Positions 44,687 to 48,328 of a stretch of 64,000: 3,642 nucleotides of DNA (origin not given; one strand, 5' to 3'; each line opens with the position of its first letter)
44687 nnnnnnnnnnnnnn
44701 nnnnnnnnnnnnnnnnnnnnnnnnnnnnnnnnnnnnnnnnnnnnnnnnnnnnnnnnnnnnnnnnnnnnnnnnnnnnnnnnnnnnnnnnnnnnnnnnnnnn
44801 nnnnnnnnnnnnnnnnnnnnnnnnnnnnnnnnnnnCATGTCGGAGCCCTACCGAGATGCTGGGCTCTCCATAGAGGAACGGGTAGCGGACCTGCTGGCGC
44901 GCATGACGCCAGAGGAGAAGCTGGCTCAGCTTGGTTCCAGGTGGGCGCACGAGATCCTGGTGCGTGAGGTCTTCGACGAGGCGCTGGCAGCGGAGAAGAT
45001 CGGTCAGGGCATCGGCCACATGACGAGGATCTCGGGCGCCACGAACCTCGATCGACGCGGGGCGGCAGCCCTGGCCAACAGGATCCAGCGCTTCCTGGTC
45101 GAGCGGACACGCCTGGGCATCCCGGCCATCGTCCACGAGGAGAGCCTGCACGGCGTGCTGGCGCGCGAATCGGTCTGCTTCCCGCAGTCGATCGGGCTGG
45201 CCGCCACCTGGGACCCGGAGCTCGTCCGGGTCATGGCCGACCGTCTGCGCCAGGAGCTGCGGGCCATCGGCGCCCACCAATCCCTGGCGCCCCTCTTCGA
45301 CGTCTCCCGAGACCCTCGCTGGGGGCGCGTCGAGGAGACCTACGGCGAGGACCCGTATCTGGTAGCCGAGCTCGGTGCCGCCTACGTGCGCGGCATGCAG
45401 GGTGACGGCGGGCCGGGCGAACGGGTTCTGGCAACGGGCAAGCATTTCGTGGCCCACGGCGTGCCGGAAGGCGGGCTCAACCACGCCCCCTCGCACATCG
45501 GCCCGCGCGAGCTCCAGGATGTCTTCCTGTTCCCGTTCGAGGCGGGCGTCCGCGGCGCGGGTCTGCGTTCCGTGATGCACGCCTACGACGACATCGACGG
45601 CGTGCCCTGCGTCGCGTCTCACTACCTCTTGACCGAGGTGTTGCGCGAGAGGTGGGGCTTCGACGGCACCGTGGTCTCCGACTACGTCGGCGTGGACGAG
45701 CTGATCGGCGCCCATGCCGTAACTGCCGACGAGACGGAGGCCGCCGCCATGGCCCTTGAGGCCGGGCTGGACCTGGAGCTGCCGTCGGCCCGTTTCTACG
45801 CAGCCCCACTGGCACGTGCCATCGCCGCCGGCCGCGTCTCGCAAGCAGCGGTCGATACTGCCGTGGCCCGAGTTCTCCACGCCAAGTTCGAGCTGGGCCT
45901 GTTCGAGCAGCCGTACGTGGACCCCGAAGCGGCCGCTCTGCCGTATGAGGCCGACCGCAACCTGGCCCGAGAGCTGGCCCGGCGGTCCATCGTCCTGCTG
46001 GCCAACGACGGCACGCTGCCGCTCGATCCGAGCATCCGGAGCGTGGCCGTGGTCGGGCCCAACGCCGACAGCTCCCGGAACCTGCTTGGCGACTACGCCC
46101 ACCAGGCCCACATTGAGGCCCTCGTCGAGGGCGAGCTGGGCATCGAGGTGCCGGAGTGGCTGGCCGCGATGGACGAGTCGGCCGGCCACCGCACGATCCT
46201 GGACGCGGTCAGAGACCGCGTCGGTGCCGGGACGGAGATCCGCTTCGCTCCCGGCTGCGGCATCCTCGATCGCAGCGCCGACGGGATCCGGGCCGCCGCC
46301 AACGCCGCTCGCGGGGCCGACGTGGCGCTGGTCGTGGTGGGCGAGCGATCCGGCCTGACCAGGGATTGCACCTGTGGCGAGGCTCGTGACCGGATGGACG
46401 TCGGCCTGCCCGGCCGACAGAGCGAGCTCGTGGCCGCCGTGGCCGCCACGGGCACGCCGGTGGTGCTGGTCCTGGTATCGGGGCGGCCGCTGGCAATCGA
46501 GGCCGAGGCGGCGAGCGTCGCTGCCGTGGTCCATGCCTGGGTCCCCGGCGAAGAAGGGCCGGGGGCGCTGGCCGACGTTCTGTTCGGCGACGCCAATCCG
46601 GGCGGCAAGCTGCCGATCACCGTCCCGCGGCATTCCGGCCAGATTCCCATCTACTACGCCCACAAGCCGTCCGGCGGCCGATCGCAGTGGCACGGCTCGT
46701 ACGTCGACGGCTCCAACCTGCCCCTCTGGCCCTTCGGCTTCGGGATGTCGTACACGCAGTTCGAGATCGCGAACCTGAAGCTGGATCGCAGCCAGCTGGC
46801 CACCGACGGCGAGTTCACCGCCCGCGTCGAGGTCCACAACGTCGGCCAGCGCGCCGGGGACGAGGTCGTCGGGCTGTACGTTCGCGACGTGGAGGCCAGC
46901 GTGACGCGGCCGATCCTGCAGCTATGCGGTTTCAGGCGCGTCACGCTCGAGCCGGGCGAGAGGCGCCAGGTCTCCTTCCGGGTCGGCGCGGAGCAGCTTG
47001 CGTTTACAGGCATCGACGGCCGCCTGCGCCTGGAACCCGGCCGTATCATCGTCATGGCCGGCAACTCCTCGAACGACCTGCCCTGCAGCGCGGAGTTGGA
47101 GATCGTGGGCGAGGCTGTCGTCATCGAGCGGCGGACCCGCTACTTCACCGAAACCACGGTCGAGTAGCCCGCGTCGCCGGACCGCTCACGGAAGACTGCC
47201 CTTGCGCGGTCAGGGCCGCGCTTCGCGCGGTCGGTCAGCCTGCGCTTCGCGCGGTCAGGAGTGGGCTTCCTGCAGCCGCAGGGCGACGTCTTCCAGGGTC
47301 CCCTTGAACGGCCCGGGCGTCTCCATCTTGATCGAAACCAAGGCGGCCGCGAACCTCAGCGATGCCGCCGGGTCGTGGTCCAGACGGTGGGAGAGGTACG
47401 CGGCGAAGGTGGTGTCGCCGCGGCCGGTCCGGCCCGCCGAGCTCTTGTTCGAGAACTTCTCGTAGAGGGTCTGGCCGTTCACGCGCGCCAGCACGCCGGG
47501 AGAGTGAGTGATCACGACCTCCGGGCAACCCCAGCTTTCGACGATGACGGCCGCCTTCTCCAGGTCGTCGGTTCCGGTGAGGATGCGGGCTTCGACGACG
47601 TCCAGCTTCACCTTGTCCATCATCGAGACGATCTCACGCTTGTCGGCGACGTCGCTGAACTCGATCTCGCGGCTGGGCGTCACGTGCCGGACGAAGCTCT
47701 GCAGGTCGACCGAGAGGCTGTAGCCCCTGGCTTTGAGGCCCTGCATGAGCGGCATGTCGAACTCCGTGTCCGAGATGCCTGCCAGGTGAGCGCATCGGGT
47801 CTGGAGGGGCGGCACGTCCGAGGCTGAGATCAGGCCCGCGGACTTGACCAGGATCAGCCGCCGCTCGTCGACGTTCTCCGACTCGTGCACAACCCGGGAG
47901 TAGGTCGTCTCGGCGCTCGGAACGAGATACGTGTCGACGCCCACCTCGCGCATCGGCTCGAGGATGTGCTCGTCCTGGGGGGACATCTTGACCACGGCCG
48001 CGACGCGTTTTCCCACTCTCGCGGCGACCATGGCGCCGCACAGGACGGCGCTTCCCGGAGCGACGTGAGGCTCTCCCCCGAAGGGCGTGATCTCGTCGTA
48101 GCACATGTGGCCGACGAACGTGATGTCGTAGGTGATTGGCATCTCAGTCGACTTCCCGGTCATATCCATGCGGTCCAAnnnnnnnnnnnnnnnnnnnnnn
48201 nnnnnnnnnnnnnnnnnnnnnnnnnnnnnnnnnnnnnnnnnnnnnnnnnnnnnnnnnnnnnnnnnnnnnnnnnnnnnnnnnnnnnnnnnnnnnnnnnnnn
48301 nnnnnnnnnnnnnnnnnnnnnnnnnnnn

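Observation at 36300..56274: AmmeMemoRadiSam three-gene system split by a 17-kb glycan-utilisation block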

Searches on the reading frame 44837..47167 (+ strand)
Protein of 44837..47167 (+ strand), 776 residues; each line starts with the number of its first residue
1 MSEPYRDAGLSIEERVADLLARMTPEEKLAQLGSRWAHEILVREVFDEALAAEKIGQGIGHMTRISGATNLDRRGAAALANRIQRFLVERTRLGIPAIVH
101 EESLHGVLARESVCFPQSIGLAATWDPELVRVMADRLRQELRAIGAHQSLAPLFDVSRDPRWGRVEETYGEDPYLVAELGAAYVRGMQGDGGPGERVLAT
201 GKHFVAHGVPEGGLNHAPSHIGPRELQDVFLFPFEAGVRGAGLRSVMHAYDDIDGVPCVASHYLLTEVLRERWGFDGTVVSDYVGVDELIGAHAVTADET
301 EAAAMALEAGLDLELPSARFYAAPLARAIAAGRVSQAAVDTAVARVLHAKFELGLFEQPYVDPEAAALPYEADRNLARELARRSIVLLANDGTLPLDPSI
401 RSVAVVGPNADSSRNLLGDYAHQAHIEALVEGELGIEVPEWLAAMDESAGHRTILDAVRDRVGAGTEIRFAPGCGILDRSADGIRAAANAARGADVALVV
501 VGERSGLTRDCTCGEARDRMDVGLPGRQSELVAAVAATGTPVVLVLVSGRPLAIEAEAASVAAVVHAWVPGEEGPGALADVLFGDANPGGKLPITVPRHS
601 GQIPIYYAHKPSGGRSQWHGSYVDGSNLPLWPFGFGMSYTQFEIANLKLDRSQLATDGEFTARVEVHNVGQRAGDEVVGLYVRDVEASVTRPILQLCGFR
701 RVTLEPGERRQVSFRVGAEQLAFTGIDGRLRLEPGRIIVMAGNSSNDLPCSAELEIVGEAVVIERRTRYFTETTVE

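Call 8: search_protein_families(library=pfam, proteins=[window:44837-47167:+])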
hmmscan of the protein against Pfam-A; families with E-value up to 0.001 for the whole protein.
window:44837-47167:+ (776 aa): 3 families
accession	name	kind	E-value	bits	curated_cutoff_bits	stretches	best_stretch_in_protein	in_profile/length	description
PF00933.27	Glyco_hydro_3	-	4.5e-78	263.3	27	1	26-348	3-315/316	Glycosyl hydrolase family 3 N terminal domain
PF01915.27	Glyco_hydro_3_C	-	1.3e-52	179.1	31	1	385-639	1-200/200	Glycosyl hydrolase family 3 C-terminal domain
PF14310.12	Fn3-like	-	1.4e-20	73.6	25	1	676-745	1-71/71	Fibronectin type III-like domain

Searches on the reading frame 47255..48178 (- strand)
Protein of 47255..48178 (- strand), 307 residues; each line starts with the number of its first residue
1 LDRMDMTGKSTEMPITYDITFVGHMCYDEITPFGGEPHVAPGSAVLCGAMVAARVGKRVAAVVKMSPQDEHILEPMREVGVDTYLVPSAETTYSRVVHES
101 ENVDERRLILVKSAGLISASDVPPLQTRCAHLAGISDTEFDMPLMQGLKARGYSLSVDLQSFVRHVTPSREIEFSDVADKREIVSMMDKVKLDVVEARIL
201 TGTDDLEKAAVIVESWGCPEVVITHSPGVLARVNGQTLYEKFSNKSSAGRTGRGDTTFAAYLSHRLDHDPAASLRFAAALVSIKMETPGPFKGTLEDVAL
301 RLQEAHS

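Call 8: search_protein_families(library=pfam, proteins=[window:47255-48178:-])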
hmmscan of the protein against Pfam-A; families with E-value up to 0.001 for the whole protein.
window:47255-48178:- (307 aa): 1 family
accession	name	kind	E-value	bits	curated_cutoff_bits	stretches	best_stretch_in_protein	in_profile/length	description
PF00294.29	PfkB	-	1.4e-07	31.6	25.8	1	37-289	31-294/302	pfkB family carbohydrate kinase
